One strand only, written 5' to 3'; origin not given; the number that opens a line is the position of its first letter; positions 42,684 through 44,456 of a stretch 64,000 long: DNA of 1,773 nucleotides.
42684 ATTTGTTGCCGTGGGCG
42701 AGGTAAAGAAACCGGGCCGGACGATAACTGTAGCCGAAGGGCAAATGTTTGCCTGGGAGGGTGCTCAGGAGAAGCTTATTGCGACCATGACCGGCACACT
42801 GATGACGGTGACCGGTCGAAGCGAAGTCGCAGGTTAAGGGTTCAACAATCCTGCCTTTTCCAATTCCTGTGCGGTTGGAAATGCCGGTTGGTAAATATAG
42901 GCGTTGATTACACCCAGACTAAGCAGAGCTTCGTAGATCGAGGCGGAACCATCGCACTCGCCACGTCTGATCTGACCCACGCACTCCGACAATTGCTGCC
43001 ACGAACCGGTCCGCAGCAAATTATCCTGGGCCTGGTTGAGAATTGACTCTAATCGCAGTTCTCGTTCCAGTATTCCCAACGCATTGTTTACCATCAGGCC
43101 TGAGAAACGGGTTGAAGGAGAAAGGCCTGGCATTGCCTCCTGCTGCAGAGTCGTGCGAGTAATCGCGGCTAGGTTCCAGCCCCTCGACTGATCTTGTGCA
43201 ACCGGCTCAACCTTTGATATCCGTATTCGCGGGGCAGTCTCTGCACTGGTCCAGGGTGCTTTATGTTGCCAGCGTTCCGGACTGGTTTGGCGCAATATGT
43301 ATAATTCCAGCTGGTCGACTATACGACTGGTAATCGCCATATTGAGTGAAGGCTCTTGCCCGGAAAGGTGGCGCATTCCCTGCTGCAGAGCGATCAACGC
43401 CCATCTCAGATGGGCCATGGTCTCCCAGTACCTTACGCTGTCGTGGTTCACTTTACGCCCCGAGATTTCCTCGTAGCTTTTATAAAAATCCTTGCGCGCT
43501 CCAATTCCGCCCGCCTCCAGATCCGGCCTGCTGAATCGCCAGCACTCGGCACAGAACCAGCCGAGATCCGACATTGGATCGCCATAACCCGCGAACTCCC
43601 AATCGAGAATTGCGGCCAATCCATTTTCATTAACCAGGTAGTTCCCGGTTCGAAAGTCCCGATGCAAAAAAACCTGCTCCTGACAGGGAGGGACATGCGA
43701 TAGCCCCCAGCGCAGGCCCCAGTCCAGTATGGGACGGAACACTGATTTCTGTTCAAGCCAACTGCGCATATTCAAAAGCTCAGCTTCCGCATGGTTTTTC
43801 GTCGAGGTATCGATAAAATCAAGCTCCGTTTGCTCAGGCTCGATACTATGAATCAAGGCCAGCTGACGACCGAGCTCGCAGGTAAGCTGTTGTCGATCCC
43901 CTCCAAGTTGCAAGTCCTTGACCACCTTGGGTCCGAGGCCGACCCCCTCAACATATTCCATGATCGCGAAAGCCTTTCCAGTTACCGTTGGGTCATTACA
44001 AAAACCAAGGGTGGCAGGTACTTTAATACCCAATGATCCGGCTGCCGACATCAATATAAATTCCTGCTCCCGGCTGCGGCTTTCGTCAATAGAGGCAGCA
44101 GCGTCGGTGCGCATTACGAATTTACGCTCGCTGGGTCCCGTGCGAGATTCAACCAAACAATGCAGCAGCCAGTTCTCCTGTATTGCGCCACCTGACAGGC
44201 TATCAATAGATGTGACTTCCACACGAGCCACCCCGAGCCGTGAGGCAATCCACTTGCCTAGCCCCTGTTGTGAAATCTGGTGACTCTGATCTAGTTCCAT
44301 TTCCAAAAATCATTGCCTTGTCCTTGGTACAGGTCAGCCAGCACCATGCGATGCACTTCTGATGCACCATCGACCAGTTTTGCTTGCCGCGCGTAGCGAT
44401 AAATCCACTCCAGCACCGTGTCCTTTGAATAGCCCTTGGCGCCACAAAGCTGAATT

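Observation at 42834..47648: Translationally coupled MoxR(CoxD-like) - VWA(CoxE-like) - ACAD10/11-type dehydrogenase - APH-fold kinase operon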

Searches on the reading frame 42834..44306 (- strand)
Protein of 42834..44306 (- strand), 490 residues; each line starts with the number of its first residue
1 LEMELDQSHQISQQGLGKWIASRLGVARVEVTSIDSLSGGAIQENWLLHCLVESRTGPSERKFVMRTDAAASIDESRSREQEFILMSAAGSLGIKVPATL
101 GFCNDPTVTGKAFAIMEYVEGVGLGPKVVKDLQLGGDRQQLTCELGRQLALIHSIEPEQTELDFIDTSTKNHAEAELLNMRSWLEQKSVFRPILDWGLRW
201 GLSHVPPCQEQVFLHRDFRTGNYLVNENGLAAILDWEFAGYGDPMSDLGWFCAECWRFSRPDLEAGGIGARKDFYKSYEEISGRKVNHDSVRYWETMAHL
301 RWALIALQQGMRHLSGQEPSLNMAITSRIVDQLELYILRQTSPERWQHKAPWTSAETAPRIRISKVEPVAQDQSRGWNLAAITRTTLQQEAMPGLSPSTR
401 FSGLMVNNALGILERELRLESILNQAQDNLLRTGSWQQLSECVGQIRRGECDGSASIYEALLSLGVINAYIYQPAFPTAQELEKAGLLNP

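Call 5: search_protein_families(library=pfam, proteins=[window:42834-44306:-], max_evalue=0.01)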
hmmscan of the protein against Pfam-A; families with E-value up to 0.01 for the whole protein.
window:42834-44306:- (490 aa): 3 families
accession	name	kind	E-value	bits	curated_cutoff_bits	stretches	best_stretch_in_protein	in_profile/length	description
PF01636.29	APH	-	3.3e-32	112.6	23.2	1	38-271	6-228/239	Phosphotransferase enzyme family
PF19802.4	DUF6285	-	3.8e-05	24.7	28.1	1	393-462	1-77/91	Domain of unknown function (DUF6285)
PF01633.27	Choline_kinase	-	0.00039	20.3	29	1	212-257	163-209/300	Choline/ethanolamine kinase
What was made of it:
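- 42834..44306 (-): APH-fold kinase fused to a C-terminal DUF6285 domain (488-490 aa). Predicted 4-hydroxyacyl-CoA kinase. Its start overlaps the ACAD stop. Pfam APH at 112.6 bits, residues 38-271 (call 5).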

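Call 6: search_protein_families(library=ncbifam, proteins=[window:42834-44306:-], max_evalue=0.01)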
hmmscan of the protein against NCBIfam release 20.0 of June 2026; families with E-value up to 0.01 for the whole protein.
window:42834-44306:- (490 aa): 9 families
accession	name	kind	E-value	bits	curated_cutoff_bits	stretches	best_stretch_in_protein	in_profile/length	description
NF038156.1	lant_syn_V_LxmK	equivalog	1.6e-07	30.8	315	1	209-254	189-233/347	class V lanthionine synthetase subunit LxmK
NF041256.1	GntI_guanitoxin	equivalog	2e-05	24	357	1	214-255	177-217/282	guanitoxin biosynthesis pre-guanitoxin N-oxide kinase GntI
TIGR02721.1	ycfN_thiK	equivalog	5.1e-05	22.5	299.45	1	210-251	145-185/256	thiamine kinase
TIGR02172.1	Fb_sc_TIGR02172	paralog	0.003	17.4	228.2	1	203-257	147-198/226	TIGR02172 family protein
NF011463.0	PRK14879.1-4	equivalog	0.0031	17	188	0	69-155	56-133/237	Kae1-associated kinase Bud32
NF011461.0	PRK14879.1-2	equivalog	0.0032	17.2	372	0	75-156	47-120/225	Kae1-associated kinase Bud32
NF033068.1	APH_3p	equivalog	0.007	15.9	205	0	201-255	165-219/255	APH(3') family aminoglycoside O-phosphotransferase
TIGR03724.2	arch_bud32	equivalog_domain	0.0076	15.8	125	0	72-155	34-104/193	KEOPS complex kinase/ATPase Bud32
TIGR01767.2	MTRK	equivalog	0.0079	15.3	275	0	209-256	224-270/401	S-methyl-5-thioribose kinase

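Call 30: search_solved_structures(query=window:42834-44306:-, max_evalue=0.001, show_alignments=1)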
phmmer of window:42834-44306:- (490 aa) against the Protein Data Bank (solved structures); distinct sequences matched with E-value up to 0.001: 7.
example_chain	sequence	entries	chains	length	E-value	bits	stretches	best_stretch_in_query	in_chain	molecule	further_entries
3dxp_A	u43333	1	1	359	1.4e-15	60.5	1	73-293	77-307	putative acyl-CoA dehydrogenase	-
8v3v_A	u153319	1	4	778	5.5e-13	51.9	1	63-268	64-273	Acyl-Coenzyme A dehydrogenase family, member 11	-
8v3u_A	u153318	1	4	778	7.1e-12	48.2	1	63-268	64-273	Acyl-Coenzyme A dehydrogenase family, member 11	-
9o56_A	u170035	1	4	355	1.1e-11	47.6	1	75-319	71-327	Aminoglycoside phosphotransferase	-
3ats_A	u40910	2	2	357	7.6e-10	41.5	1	17-314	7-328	Putative uncharacterized protein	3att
8zic_A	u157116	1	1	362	8.4e-06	28.2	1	231-294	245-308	4-hydroxytryptamine kinase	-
9eto_A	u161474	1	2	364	8.4e-06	28.2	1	231-294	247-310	4-hydroxytryptamine kinase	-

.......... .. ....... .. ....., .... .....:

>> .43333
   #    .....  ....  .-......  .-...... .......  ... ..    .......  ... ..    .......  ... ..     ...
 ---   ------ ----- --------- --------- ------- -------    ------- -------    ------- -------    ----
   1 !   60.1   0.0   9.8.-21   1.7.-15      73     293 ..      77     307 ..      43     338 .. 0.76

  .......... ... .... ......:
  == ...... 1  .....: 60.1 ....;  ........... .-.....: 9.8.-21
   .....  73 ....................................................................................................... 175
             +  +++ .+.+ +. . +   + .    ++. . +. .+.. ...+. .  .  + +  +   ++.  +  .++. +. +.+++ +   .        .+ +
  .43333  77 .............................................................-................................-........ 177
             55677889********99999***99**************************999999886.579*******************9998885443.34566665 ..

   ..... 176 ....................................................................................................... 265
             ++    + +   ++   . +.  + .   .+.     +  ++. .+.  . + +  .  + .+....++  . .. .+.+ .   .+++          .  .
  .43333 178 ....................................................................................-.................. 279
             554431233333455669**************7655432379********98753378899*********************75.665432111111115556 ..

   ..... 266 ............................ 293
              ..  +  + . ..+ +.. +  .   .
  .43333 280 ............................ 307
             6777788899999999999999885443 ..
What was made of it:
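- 42834..44306 (-): PDB hits are 3dxp and the ACAD11 kinase domain (call 30).
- On LvaA / ACAD10/11-type small-molecule kinase (APH fold): PDB hits are 3dxp (60 bits) and the ACAD11 kinase domain (52 bits) (call 30).
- Closest known: Animal ACAD10 / ACAD11. Same: The kinase matches the ACAD11 kinase domain (call 30).
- The kinase matches the ACAD11 kinase domain only weakly (52 bits, call 30).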

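Call 55: search_protein_families(library=padloc, proteins=[window:42834-44306:-], max_evalue=0.001)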
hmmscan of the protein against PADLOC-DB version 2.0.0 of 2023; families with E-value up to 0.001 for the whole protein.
window:42834-44306:- (490 aa): 0 families

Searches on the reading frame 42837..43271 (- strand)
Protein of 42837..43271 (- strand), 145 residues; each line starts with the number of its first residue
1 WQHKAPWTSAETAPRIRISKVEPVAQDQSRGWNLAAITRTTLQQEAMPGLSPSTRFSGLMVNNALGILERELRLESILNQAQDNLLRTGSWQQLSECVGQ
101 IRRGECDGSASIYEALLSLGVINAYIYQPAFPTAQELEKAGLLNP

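Call 49: search_protein_families(library=pfam, alignment_id=A3, max_evalue=0.01)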
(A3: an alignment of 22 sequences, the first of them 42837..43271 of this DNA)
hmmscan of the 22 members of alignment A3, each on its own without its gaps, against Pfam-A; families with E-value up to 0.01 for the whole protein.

A. member 1, window:42837-43271:- (145 aa): 1 family
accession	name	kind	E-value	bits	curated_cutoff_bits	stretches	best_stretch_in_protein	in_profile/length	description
PF19802.4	DUF6285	-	5.1e-06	27.5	28.1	1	48-118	1-78/91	Domain of unknown function (DUF6285)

B. families by the number of members that match (of 22 scanned): 3 families
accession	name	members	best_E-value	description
PF19802.4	DUF6285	22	1.1e-21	Domain of unknown function (DUF6285)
PF14557.12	AphA_like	1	0.00019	Putative AphA-like transcriptional regulator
PF10768.14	FliX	1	0.0051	Class II flagellar assembly regulator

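Call 60: find_homologous_proteins(query=A3, max_evalue=0.00001)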
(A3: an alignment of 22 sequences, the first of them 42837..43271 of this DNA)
Query A3 (22 sequences) (145 aa, profile of the alignment): 116 proteins with E <= 0.00001 among 6984 candidates.
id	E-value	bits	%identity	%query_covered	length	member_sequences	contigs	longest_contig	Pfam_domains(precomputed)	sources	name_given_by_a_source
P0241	1.3e-27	114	22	32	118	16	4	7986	PF19802.5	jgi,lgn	jgi:hypothetical protein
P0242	2.1e-27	114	30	53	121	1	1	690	PF19802.5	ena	-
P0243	4.2e-27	113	38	14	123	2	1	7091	PF19802.5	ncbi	-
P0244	5.6e-27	112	38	14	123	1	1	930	PF19802.5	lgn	-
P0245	6.7e-27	112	38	14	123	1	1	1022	PF19802.5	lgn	-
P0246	1.6e-26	111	38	14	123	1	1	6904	PF19802.5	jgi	jgi:hypothetical protein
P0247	1.6e-26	111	38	14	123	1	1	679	PF19802.5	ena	-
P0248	1.8e-26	111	37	20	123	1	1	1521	PF19802.5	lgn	-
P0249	1.9e-26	111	-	-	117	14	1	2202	PF19802.5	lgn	-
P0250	3.5e-26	110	30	53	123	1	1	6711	PF19802.5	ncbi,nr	ncbi:MAG: DUF6285 domain-containing protein [Alphaproteobacteria bacterium]|nr:DUF6285 domain-contai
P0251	3.6e-26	110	-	-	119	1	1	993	PF19802.5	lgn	-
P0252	5.1e-26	109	-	-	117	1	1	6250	PF19802.5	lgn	-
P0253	6.4e-26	109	28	63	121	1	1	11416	PF19802.5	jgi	jgi:hypothetical protein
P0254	1.1e-25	108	28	36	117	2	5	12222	PF19802.5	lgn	-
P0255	1.3e-25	108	27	37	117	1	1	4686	PF19802.5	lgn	-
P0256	1.7e-25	107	-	-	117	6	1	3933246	PF19802.5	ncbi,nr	ncbi:hypothetical protein KFF05_14260 [bacterium SCSIO 12827]|nr:hypothetical protein KFF05_14260 [b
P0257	2.0e-25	107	38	14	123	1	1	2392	PF19802.5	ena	-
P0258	2.4e-25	107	31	36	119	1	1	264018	PF19802.5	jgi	jgi:hypothetical protein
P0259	2.8e-25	107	-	-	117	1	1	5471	PF19802.5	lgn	-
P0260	3.2e-25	107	-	-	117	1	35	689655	PF19802.5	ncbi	ncbi:MAG: DUF6285 domain-containing protein [Alphaproteobacteria bacterium]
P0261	3.2e-25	106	-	-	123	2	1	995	PF19802.5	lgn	-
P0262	4.1e-25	106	41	19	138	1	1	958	PF19802.5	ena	-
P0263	4.4e-25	106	-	-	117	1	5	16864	PF19802.5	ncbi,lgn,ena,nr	ncbi:MAG TPA: hypothetical protein DC046_13615 [Rhodospirillaceae bacterium]|nr:hypothetical protein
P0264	4.9e-25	106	38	14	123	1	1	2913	PF19802.5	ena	-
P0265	5.0e-25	106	-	-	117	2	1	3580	PF19802.5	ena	-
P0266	5.7e-25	106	38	14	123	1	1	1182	PF19802.5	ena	-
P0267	9.5e-25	105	-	-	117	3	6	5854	PF19802.5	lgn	-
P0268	1.3e-24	105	-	-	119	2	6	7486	PF19802.5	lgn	-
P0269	1.3e-24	104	-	-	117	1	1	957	PF19802.5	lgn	-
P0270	2.1e-24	104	-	-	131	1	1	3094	PF19802.5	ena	-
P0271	2.8e-24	103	-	-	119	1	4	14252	PF19802.5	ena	-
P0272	4.0e-24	103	24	32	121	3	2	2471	PF19802.5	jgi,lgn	-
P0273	4.3e-24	103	-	-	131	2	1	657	PF19802.5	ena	-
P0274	7.7e-24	102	29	63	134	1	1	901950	PF19802.5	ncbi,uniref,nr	ncbi:hypothetical protein HH303_05330 [Rhodospirillaceae bacterium KN72]|uniref:DUF6285 domain-conta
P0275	1.0e-23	102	-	-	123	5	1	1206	PF19802.5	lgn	-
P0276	1.1e-23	102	-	-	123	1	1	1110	PF19802.5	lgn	-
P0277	1.3e-23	101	35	59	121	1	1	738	PF19802.5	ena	-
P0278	1.5e-23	101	-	-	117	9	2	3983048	PF19802.5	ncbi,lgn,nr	ncbi:DUF6285 domain-containing protein [Thalassospiraceae bacterium LMO-SO8]|nr:DUF6285 domain-conta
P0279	1.9e-23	101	28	56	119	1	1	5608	PF19802.5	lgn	-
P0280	2.0e-23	101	-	-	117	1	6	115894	PF19802.5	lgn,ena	-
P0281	2.2e-23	101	38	14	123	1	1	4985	PF19802.5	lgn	-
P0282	2.8e-23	100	-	-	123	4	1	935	PF19802.5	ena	-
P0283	3.2e-23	100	27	55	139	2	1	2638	PF19802.5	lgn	-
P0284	3.2e-23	100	-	-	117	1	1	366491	PF19802.5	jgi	jgi:GTP cyclohydrolase III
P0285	6.9e-23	99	-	-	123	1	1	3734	PF19802.5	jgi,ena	-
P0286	1.1e-22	98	-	-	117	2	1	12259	PF19802.5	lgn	-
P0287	1.1e-22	98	-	-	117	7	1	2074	PF19802.5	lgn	-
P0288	1.4e-22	98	33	14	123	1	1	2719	PF19802.5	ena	-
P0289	1.6e-22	98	-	-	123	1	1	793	PF19802.5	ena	-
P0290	2.0e-22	97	-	-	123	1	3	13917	PF19802.5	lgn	-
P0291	3.5e-22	97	-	-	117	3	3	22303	PF19802.5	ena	-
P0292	5.0e-22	96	-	-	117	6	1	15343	PF19802.5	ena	-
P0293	6.7e-22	96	-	-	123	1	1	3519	PF19802.5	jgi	jgi:hypothetical protein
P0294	7.4e-22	96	-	-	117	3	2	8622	PF19802.5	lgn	-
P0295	9.0e-22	95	-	-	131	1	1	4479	PF19802.5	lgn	-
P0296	1.4e-21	95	-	-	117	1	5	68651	PF19802.5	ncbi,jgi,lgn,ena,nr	ncbi:MAG: hypothetical protein COW30_15790 [Rhodospirillales bacterium CG15_BIG_FIL_POST_REV_8_21_14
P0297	1.4e-21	95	30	35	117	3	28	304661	PF19802.5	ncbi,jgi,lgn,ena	-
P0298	1.5e-21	95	31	22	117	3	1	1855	PF19802.5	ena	-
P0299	1.6e-21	95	-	-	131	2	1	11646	PF19802.5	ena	-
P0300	1.7e-21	94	-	-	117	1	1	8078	PF19802.5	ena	-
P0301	2.1e-21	94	-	-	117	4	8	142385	PF19802.5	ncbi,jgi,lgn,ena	-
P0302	3.2e-21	94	-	-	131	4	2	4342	PF19802.5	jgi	jgi:hypothetical protein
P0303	3.4e-21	94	-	-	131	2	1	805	PF19802.5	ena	-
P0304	3.9e-21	93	-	-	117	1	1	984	PF19802.5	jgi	jgi:hypothetical protein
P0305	4.9e-21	93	-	-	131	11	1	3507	PF19802.5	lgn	-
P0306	5.0e-21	93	-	-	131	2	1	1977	PF19802.5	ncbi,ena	-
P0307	5.1e-21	93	36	17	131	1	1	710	PF19802.5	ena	-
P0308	5.2e-21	93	41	19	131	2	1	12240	PF19802.5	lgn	-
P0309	5.8e-21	93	-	-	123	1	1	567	PF19802.5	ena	-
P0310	7.3e-21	92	-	-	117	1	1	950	PF19802.5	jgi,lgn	jgi:hypothetical protein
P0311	9.5e-21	92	-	-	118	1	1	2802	PF19802.5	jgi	jgi:hypothetical protein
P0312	1.0e-20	92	-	-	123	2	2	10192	PF19802.5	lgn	-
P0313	1.5e-20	91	-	-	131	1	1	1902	PF19802.5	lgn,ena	-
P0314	1.6e-20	91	-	-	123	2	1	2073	PF19802.5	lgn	-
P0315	1.8e-20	91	-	-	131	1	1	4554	PF19802.5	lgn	-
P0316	1.8e-20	91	29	26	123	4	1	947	PF19802.5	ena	-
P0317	1.9e-20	91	-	-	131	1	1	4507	PF19802.5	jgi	-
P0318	2.0e-20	91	-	-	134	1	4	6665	PF19802.5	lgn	-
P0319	2.5e-20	91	-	-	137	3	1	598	PF19802.5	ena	-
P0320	3.1e-20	90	-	-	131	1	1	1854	PF19802.5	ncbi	-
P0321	3.5e-20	90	-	-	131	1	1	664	PF19802.5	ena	-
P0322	3.8e-20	90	-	-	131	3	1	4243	PF19802.5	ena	-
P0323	4.0e-20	90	28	32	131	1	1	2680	PF19802.5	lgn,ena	-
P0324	5.4e-20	90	-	-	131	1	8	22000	PF19802.5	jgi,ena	jgi:hypothetical protein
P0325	1.2e-19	88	-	-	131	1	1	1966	PF19802.5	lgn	-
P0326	1.2e-19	88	-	-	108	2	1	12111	PF19802.5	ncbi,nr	ncbi:MAG: hypothetical protein CMF64_03220 [Magnetovibrio sp.]|nr:hypothetical protein [Magnetovibri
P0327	1.4e-19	88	-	-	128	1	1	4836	PF19802.5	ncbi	ncbi:MAG: DUF6285 domain-containing protein [Pseudomonadota bacterium]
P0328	1.5e-19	88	60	10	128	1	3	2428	PF19802.5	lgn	-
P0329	2.0e-19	88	-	-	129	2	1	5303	PF19802.5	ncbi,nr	ncbi:MAG: hypothetical protein IMF05_09800, partial [Proteobacteria bacterium]|nr:hypothetical prote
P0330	2.2e-19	88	-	-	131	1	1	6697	PF19802.5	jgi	-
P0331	2.6e-19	87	-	-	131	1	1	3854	PF19802.5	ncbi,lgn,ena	-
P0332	2.8e-19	87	-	-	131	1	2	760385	PF19802.5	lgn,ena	-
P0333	3.0e-19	87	-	-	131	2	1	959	PF19802.5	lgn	-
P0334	4.4e-19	87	-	-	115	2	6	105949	PF19802.5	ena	-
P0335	4.8e-19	87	-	-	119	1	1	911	PF19802.5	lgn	-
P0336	6.8e-19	86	-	-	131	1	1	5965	PF19802.5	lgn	-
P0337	6.8e-19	86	-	-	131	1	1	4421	PF19802.5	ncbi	-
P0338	6.9e-19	86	-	-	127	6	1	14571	PF19802.5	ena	-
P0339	8.4e-19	86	-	-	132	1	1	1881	PF19802.5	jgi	-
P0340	8.7e-19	86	-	-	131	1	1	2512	PF19802.5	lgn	-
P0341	1.1e-18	85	-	-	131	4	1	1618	PF19802.5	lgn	-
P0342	1.3e-18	85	-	-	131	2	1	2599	PF19802.5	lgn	-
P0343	1.9e-18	85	30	30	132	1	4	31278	PF19802.5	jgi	jgi:hypothetical protein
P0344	2.1e-18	84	-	-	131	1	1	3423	PF19802.5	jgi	jgi:hypothetical protein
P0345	7.4e-18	83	-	-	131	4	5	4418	PF19802.5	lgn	-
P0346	8.2e-18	83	-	-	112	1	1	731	PF19802.5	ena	-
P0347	1.0e-17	82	-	-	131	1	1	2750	PF19802.5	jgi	-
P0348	2.4e-17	81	-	-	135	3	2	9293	PF19802.5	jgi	jgi:hypothetical protein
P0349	3.2e-17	81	-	-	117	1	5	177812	PF19802.5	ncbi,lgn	ncbi:MAG: DUF6285 domain-containing protein [Rhodospirillaceae bacterium]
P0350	4.7e-17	80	32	72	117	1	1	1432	PF19802.5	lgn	-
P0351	5.1e-16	77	-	-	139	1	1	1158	PF19802.5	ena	-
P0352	6.8e-16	76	-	-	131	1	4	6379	PF19802.5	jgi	jgi:hypothetical protein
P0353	2.1e-15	75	-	-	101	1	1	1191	PF19802.5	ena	-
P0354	1.7e-12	65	-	-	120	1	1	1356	PF19802.5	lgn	-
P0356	7.1e-11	60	-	-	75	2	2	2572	PF19802.5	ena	-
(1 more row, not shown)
